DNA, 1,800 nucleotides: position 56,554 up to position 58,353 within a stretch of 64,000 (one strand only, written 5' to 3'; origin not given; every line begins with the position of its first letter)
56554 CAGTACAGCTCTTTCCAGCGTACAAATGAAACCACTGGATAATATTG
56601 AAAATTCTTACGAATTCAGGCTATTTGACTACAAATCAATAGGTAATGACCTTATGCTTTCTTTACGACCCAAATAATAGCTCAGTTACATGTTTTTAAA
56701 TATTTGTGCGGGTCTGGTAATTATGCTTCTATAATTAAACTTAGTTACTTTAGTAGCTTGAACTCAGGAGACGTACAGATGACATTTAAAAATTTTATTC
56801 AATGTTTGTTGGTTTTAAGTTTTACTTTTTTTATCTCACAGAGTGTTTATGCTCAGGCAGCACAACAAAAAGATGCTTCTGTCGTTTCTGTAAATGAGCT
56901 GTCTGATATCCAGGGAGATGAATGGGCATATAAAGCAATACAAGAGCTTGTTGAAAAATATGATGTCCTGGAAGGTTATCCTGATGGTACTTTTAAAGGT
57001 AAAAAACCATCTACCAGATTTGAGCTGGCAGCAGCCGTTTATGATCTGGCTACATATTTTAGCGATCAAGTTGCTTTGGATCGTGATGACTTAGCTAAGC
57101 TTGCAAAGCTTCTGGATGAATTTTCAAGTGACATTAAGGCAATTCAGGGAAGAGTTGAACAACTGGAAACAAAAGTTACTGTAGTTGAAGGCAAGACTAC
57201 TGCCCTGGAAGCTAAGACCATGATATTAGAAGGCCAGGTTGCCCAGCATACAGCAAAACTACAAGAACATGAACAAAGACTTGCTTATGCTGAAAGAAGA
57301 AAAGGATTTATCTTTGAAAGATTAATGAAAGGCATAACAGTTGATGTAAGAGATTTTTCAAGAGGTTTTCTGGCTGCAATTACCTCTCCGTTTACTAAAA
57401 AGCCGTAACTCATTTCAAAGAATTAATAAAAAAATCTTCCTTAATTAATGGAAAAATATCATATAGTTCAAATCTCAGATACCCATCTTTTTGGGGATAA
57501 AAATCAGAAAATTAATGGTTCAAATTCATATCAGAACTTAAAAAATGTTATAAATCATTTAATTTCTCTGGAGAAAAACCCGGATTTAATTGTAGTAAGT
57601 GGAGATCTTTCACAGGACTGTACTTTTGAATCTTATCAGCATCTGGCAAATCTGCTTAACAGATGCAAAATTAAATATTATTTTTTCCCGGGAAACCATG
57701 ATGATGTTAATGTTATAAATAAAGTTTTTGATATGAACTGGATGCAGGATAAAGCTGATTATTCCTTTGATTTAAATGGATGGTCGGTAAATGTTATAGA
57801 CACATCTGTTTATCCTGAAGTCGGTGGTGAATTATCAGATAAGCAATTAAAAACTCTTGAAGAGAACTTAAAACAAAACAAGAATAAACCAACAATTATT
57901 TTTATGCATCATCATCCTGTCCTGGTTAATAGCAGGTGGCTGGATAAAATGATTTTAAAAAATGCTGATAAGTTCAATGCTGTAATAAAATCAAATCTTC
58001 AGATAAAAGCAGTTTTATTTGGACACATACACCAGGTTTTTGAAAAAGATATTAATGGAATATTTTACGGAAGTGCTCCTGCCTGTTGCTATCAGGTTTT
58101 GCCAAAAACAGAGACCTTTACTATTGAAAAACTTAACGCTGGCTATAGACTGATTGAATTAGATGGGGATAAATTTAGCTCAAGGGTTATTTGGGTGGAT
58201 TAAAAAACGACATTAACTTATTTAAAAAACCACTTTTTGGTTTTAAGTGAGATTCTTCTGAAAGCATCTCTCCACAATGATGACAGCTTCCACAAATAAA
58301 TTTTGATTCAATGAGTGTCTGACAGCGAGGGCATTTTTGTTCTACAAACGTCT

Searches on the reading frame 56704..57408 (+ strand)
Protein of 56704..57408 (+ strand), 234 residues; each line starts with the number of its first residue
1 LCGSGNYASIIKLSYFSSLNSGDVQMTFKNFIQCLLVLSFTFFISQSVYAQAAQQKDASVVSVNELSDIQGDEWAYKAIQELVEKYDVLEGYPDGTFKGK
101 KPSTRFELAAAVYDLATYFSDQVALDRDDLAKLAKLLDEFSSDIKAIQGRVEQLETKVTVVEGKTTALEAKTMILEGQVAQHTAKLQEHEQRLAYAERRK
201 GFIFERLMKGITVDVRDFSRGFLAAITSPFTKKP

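Call 63: search_protein_families(library=pfam, max_evalue=0.001, proteins=[window:56704-57408:+])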
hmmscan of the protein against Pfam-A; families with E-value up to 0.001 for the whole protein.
window:56704-57408:+ (234 aa): 2 families
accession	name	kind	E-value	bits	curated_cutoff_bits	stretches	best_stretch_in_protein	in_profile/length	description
PF00395.25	SLH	-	3.9e-08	33.6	20.8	1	67-109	3-44/44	S-layer homology domain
PF23991.1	DUF7310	-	0.00034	21.5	40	0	138-194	20-75/83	Coiled-coil region of unknown function (DUF7310)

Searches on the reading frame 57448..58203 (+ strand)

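Call 63: search_protein_families(library=pfam, max_evalue=0.001, proteins=[window:57448-58203:+])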
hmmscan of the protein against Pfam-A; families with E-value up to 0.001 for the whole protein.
window:57448-58203:+ (251 aa): 2 families
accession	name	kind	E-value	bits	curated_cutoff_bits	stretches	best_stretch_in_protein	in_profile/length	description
PF00149.33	Metallophos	-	4e-20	73.5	21.5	1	5-196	2-190/191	Calcineurin-like phosphoesterase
PF12850.12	Metallophos_2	-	6.1e-07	30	27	1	6-207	3-129/154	Calcineurin-like phosphoesterase superfamily domain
